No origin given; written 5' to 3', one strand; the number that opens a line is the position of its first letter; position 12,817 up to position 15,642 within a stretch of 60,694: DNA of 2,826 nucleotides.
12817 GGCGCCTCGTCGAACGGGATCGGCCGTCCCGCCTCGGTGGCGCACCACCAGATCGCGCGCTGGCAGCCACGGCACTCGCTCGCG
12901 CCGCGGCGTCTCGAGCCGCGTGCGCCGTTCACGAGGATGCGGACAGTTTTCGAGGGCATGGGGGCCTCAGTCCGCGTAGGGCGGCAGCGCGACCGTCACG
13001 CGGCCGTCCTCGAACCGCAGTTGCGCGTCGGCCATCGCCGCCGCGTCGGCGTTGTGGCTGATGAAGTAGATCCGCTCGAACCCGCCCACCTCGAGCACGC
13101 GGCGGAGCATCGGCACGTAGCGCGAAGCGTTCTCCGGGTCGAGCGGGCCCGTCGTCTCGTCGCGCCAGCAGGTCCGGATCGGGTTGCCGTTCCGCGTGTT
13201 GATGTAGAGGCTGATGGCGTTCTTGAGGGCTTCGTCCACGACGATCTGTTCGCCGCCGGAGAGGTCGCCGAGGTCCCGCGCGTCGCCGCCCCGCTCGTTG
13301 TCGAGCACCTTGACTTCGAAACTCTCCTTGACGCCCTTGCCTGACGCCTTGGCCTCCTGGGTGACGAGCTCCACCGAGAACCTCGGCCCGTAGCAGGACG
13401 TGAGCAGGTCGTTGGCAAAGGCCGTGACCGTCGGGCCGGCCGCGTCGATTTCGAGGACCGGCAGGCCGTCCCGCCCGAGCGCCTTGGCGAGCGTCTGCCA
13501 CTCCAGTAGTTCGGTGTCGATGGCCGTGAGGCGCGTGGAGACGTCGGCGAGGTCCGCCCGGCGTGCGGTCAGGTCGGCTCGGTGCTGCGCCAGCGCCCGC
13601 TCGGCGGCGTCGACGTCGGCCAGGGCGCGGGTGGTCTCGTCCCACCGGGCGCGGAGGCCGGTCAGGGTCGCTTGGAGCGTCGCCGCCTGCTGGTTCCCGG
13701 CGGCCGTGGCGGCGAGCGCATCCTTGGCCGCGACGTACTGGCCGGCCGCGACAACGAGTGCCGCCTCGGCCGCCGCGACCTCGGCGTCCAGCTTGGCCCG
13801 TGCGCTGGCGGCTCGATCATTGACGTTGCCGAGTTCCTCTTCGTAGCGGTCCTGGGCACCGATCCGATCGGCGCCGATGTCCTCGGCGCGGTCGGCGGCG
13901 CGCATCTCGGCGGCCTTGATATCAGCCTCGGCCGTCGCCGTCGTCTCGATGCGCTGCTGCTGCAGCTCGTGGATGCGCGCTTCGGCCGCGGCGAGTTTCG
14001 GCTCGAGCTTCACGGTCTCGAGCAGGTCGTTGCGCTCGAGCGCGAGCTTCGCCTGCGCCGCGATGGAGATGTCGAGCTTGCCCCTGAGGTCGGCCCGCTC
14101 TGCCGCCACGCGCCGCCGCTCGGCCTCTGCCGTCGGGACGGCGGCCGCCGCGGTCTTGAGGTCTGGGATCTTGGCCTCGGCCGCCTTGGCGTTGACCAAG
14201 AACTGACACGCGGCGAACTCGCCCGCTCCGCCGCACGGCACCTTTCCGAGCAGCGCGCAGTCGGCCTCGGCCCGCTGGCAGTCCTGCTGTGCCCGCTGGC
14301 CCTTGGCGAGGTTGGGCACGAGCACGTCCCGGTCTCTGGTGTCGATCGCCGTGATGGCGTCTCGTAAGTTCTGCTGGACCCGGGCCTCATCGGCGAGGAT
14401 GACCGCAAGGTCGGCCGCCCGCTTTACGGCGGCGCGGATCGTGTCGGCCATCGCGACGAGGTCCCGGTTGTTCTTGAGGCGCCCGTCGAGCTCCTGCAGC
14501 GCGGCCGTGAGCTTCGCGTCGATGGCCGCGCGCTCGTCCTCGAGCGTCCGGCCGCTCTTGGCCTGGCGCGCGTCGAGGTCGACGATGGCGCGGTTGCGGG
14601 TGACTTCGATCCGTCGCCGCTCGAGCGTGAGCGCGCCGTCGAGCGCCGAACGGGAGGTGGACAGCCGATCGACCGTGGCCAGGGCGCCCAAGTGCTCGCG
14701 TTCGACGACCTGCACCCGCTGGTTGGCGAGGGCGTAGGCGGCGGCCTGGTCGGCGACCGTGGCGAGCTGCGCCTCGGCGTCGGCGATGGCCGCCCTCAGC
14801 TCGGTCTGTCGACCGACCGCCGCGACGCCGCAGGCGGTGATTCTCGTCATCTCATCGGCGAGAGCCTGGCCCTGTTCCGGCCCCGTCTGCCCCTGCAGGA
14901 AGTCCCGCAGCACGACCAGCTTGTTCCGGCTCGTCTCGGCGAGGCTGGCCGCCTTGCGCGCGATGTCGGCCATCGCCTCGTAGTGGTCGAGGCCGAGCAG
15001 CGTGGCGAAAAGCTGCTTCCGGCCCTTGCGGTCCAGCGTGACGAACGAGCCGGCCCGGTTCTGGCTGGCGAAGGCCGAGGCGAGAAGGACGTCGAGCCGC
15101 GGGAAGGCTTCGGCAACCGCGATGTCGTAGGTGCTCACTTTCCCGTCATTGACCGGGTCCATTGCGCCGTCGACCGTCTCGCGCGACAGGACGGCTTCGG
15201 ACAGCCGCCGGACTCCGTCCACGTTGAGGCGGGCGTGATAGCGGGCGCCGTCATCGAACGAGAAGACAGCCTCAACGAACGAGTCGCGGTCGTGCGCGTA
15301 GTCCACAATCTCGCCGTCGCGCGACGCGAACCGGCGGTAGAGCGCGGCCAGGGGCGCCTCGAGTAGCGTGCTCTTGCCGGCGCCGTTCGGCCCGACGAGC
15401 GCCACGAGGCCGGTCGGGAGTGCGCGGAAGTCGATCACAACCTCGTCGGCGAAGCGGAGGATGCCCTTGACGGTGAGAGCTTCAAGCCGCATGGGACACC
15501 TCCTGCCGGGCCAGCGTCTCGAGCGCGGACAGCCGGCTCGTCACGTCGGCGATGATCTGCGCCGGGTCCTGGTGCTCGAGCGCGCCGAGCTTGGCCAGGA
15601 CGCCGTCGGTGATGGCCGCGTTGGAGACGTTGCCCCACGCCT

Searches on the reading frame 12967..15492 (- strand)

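Call 74: search_protein_families(library=phrogs, proteins=[window:12967-15492:-], max_evalue=0.00001)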
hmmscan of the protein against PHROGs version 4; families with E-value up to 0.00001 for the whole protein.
window:12967-15492:- (841 aa): 1 family
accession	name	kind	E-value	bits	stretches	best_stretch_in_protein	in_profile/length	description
phrog_77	-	DNA, RNA and nucleotide metabolism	1.1e-45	157.6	1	1-824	296-940/967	SbcC-like subunit of palindrome specific endonuclease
